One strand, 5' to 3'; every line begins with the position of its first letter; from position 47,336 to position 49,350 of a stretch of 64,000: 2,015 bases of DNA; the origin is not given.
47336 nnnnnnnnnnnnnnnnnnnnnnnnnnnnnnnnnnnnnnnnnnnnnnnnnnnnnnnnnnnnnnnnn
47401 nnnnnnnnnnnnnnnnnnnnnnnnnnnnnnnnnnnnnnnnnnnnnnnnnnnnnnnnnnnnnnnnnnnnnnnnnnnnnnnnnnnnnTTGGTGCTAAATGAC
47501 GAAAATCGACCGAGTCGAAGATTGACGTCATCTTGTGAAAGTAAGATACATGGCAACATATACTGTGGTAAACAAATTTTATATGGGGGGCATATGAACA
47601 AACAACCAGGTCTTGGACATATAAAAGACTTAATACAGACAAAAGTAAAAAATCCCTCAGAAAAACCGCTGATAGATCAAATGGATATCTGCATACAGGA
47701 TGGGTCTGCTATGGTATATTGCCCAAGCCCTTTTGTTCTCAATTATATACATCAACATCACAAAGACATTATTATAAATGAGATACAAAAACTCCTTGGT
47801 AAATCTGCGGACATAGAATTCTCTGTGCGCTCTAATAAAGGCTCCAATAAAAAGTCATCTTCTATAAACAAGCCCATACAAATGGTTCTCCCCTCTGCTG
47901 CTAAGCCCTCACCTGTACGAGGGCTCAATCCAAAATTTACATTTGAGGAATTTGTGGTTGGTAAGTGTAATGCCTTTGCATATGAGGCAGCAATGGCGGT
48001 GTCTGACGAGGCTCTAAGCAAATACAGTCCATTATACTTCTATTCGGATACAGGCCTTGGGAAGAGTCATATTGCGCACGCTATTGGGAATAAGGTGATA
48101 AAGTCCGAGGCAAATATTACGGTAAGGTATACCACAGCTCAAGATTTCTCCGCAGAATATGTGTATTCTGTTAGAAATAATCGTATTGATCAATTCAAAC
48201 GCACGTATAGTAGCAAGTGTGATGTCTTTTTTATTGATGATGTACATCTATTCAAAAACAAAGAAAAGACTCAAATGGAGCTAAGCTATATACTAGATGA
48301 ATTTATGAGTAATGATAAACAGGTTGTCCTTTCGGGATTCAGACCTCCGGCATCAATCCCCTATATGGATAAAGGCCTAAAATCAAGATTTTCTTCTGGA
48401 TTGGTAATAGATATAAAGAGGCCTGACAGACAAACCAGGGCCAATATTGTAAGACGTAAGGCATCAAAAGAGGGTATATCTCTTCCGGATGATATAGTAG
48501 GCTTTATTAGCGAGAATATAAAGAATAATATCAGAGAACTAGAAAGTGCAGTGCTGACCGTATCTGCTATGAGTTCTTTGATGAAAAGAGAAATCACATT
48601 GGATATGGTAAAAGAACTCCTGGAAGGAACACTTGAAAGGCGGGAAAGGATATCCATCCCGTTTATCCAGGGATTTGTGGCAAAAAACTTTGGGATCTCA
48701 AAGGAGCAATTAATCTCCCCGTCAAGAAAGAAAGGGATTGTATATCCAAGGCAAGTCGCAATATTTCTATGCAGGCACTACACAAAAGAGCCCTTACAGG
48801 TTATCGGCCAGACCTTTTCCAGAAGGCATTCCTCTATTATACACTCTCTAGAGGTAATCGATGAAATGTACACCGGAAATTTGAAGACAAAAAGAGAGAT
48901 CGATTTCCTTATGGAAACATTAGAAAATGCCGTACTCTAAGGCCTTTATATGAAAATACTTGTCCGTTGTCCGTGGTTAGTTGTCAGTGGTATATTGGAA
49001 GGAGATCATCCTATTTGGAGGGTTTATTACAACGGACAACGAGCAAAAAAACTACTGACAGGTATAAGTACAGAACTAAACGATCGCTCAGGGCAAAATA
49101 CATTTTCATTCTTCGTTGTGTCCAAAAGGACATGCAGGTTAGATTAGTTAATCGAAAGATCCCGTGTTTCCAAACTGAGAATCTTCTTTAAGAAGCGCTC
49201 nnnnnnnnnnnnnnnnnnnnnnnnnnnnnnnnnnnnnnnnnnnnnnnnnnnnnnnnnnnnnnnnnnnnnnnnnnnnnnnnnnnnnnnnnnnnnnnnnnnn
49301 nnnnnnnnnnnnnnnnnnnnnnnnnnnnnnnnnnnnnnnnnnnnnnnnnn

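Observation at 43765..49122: Inverted ~170-bp family-B repeats bracket the 5-kb rph-rdgB-dnaA segment, each abutting a stop codon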

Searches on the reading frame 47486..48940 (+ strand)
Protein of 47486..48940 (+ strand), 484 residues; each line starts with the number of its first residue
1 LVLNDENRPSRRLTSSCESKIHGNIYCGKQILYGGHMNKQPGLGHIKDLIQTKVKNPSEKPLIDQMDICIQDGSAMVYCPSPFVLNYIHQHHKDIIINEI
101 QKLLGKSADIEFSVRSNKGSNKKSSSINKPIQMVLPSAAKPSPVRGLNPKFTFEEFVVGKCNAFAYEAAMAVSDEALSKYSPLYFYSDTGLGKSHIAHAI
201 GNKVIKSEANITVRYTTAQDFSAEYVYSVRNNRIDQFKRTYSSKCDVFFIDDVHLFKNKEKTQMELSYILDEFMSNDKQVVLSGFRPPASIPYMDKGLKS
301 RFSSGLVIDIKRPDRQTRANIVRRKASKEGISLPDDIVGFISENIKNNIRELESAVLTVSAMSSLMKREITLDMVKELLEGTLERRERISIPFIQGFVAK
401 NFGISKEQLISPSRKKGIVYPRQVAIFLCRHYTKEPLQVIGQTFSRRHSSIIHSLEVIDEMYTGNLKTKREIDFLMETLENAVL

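Call 9: search_protein_families(library=pfam, proteins=[window:47486-48940:+])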
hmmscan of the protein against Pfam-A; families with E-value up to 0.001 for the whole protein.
window:47486-48940:+ (484 aa): 5 families
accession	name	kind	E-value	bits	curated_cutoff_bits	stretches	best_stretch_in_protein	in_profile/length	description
PF00308.24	Bac_DnaA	-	4.9e-49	167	23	1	147-309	1-162/162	Bacterial DnaA ATPAse domain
PF08299.17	Bac_DnaA_C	-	6.3e-21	74.6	31.5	1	394-456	4-67/69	Bacterial dnaA protein helix-turn-helix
PF22688.2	Hda_lid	-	4.3e-08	33.5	27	1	317-379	3-65/65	Hda, lid domain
PF00004.35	AAA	-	4.1e-07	30.9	21.2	1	184-282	2-104/131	ATPase family associated with various cellular activities (AAA)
PF01695.23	IstB_IS21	-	0.00023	21.2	24.1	1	186-276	98-185/238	IstB-like ATP binding protein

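Call 17: find_encoding_contigs(protein=window:47594-48940:+, flank=10000, max_places=10)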
Protein window:47594-48940:+ (448 aa): 1 contig read that carries it; 1 place shown.
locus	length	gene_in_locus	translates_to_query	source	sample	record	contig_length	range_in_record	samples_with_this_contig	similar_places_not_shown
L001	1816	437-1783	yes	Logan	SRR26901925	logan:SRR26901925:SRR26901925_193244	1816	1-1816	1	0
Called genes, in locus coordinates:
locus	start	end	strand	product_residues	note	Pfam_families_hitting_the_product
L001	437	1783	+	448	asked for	PF00308:Bac_DnaA, PF00004:AAA (weak), PF22688:Hda_lid (faint), PF08299:Bac_DnaA_C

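Call 18: find_homologous_proteins(query=window:47594-48940:+, max_evalue=1e-30)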
Query window:47594-48940:+ (448 aa): 196 proteins with E <= 1e-30 among 4819 candidates; the best 120 are listed.
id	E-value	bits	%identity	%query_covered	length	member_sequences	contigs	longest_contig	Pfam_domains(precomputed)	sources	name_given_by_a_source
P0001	8.5e-273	923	92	100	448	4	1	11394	PF22688.3,PF00308.25,PF08299.18,PF00004.36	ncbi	-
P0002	7.6e-222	755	75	99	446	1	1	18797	PF22688.3,PF00308.25,PF08299.18,PF00004.36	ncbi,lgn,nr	ncbi:MAG: chromosomal replication initiator protein DnaA [Deltaproteobacteria bacterium]|nr:chromoso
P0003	3.1e-184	631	63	99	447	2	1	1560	PF22688.3,PF00308.25,PF08299.18,PF00004.36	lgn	-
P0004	4.8e-183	627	63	99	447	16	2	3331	PF22688.3,PF00308.25,PF08299.18,PF00004.36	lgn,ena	-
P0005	2.6e-181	621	63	99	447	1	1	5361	PF22688.3,PF00308.25,PF08299.18,PF00004.36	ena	-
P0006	1.1e-179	616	64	98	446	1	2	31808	PF22688.3,PF00308.25,PF08299.18,PF00004.36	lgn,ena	-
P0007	1.1e-179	616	64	98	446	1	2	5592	PF22688.3,PF00308.25,PF08299.18,PF00004.36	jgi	-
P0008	1.9e-179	615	64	98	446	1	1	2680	PF22688.3,PF00308.25,PF08299.18,PF00004.36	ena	-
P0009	3.8e-179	614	62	98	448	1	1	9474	PF22688.3,PF00308.25,PF08299.18,PF00004.36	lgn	-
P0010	4.3e-179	614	64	98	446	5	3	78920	PF22688.3,PF00308.25,PF08299.18,PF00004.36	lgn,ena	-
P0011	4.6e-179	614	64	98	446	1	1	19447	PF22688.3,PF00308.25,PF08299.18,PF00004.36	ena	-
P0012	5.2e-179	614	64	98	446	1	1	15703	PF22688.3,PF00308.25,PF08299.18,PF00004.36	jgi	-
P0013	6.0e-179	613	64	98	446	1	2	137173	PF22688.3,PF00308.25,PF08299.18,PF00004.36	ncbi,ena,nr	ncbi:MAG: chromosomal replication initiator protein DnaA [Deltaproteobacteria bacterium]|nr:chromoso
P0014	6.2e-179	613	64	98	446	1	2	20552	PF22688.3,PF00308.25,PF08299.18,PF00004.36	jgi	-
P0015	6.2e-179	613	64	98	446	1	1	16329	PF22688.3,PF00308.25,PF08299.18,PF00004.36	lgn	-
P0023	1.5e-176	605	61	97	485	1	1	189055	PF22688.3,PF00308.25,PF08299.18,PF00004.36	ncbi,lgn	-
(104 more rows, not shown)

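Call 19: find_encoding_contigs(protein=P0001, flank=10000, max_places=4)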
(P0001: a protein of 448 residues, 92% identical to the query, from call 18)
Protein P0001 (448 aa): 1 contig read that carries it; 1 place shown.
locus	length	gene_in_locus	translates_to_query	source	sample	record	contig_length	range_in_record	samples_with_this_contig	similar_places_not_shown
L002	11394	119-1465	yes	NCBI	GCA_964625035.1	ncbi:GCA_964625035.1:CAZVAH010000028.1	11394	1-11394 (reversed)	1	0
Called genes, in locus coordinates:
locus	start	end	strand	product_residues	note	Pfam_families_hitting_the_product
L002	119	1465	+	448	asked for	PF00308:Bac_DnaA, PF00004:AAA (weak), PF22688:Hda_lid (faint), PF08299:Bac_DnaA_C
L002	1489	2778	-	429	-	PF04055:Radical_SAM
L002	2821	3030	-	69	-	PF11146:DUF2905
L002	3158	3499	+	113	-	PF02311:AraC_binding, PF07883:Cupin_2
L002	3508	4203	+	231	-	PF01694:Rhomboid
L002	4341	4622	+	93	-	-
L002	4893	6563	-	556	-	PF00535:Glycos_transf_2, PF13641:Glyco_tranf_2_3, PF13632:Glyco_trans_2_3, PF06293:Kdo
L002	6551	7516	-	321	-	PF01075:Glyco_transf_9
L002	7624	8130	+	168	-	-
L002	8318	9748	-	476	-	PF00072:Response_reg, PF13487:HD_5, PF01966:HD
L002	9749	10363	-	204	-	PF00072:Response_reg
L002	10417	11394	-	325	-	?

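Call 20: find_encoding_contigs(protein=P0002, flank=10000, max_places=4)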
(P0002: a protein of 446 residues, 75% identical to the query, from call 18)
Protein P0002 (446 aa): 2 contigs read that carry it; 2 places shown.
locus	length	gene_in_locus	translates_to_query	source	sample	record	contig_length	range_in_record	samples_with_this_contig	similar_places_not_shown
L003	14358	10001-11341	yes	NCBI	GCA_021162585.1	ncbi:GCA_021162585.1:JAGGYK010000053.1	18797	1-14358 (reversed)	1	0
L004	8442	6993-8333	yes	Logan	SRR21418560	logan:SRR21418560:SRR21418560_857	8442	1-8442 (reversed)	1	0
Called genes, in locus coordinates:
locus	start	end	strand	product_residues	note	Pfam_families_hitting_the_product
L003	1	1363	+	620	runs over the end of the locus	PF01257:2Fe-2S_thioredx, PF01512:Complex1_51K, PF10589:NADH_4Fe-4S, PF00037:Fer4 (weak), PF12838:Fer4_7 (weak), PF14697:Fer4_21, PF00037:Fer4 (weak), PF12837:Fer4_6 (weak), +3 more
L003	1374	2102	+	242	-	PF13510:Fer2_4, PF12797:Fer4_2 (faint), PF13187:Fer4_9 (faint), PF13237:Fer4_10 (faint), PF14697:Fer4_21, PF12838:Fer4_7, PF00037:Fer4 (weak), PF12838:Fer4_7 (weak)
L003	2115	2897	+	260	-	PF01734:Patatin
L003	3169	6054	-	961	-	-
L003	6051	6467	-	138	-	-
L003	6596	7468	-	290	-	PF02463:SMC_N (weak), PF00005:ABC_tran, PF13304:AAA_21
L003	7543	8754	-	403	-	PF00919:UPF0004, PF04055:Radical_SAM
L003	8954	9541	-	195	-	-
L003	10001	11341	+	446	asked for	PF00308:Bac_DnaA, PF00004:AAA (faint), PF22688:Hda_lid (faint), PF08299:Bac_DnaA_C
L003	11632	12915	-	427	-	PF04055:Radical_SAM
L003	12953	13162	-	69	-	PF11146:DUF2905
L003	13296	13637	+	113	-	PF02311:AraC_binding, PF07883:Cupin_2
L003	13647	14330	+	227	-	PF01694:Rhomboid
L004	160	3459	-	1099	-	-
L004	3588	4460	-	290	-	PF02463:SMC_N (weak), PF00005:ABC_tran, PF13304:AAA_21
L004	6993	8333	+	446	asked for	PF00308:Bac_DnaA, PF00004:AAA (faint), PF22688:Hda_lid (faint), PF08299:Bac_DnaA_C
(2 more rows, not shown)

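Call 34: find_encoding_contigs(protein=P0013, flank=10000, max_places=2)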
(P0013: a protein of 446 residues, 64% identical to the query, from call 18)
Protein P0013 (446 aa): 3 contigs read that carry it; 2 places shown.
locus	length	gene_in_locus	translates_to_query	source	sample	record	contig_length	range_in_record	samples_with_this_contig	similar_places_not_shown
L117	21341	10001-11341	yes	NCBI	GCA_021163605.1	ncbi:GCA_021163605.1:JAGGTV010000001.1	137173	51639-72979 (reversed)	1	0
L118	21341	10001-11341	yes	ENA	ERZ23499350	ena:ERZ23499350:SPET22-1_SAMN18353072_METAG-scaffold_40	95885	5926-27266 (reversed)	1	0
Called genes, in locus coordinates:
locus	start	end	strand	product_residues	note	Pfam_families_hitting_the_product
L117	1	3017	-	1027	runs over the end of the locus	-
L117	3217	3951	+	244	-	PF24860:FdhE_C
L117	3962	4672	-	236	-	PF00902:TatC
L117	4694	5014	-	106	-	PF02416:TatA_B_E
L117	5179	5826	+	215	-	-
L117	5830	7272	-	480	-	PF01139:RtcB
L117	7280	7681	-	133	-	PF01951:Archease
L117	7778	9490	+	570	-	PF20446:ABC_N, PF09818:ABC_ATPase, PF21117:MRB1590_C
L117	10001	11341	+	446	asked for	PF00308:Bac_DnaA, PF00004:AAA (weak), PF22688:Hda_lid (faint), PF08299:Bac_DnaA_C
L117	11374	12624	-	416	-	PF04055:Radical_SAM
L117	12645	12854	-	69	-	PF11146:DUF2905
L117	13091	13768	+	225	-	PF01694:Rhomboid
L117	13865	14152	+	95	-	PF04977:DivIC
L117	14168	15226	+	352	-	PF11104:PilM_2, PF06723:MreB_Mbl (faint), PF14450:FtsA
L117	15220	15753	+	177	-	PF05137:PilN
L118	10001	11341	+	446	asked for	PF00308:Bac_DnaA, PF00004:AAA (weak), PF22688:Hda_lid (faint), PF08299:Bac_DnaA_C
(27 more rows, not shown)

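Call 35: find_encoding_contigs(protein=P0023, flank=10000, max_places=2)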
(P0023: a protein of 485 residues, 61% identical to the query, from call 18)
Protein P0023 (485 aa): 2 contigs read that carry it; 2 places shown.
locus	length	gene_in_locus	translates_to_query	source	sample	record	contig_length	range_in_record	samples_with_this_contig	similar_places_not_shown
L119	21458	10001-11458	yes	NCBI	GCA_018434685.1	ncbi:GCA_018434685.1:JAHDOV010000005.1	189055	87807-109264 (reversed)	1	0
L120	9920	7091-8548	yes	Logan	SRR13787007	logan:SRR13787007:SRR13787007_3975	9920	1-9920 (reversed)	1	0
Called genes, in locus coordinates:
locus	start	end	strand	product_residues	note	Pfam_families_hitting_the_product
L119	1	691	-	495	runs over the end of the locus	PF00072:Response_reg, PF00158:Sigma54_activat, PF14532:Sigma54_activ_2, PF07724:AAA_2 (weak), PF07728:AAA_5 (weak), PF00004:AAA (weak), PF25601:AAA_lid_14, PF02954:HTH_8, +1 more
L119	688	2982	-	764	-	PF00989:PAS, PF13426:PAS_9, PF00989:PAS, PF13426:PAS_9, PF13188:PAS_8, PF13426:PAS_9, PF00989:PAS, PF00512:HisKA, +11 more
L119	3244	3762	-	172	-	PF02577:BFN_dom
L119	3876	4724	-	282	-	PF00005:ABC_tran, PF02463:SMC_N, PF13304:AAA_21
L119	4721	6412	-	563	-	PF14716:HHH_8, PF14520:HHH_5 (faint), PF14791:DNA_pol_B_thumb, PF02811:PHP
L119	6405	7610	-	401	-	PF00919:UPF0004, PF04055:Radical_SAM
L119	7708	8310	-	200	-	-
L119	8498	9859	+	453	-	PF08323:Glyco_transf_5, PF00534:Glycos_transf_1, PF13692:Glyco_trans_1_4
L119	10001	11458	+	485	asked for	PF00308:Bac_DnaA, PF00004:AAA (weak), PF22688:Hda_lid (weak), PF08299:Bac_DnaA_C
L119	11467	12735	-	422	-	PF04055:Radical_SAM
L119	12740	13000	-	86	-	PF11146:DUF2905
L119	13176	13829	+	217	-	PF01694:Rhomboid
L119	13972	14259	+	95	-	PF04977:DivIC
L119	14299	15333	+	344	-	PF11104:PilM_2, PF14450:FtsA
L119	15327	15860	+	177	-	PF05137:PilN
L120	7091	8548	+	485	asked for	PF00308:Bac_DnaA, PF00004:AAA (weak), PF22688:Hda_lid (weak), PF08299:Bac_DnaA_C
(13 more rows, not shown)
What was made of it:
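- More distant relatives have 8-32-nt gaps (calls 34, 35). The dnaA/radical-SAM junction is the ancestral arrangement and is kept in the window (calls 19, 20, 34, 35).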

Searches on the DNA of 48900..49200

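Call 67: search_rna_families(source=window, start=48900, end=49200, threshold=evalue, max_evalue=10)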
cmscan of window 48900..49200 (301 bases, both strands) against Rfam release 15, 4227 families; matches with E-value up to 10: 3.
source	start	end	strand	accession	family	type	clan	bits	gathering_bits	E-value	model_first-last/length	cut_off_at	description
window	49008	49032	+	RF01081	SBWMV1_UPD-PKe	Cis-reg;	-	16.2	38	2.2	1-26/26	no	Pseudoknot of upstream pseudoknot domain (UPD) of the 3'UTR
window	49111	49161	-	RF01748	nuoG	Cis-reg;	-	15.6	33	0.61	1-43/43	no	nuoG RNA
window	49012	49098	-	RF02403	Afu_328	Gene; snRNA; snoRNA; CD-box;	-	14.5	70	9.6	1-73/73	no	A. fumigatus snoRNA Afu_328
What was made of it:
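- No Rfam family matches (call 67).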
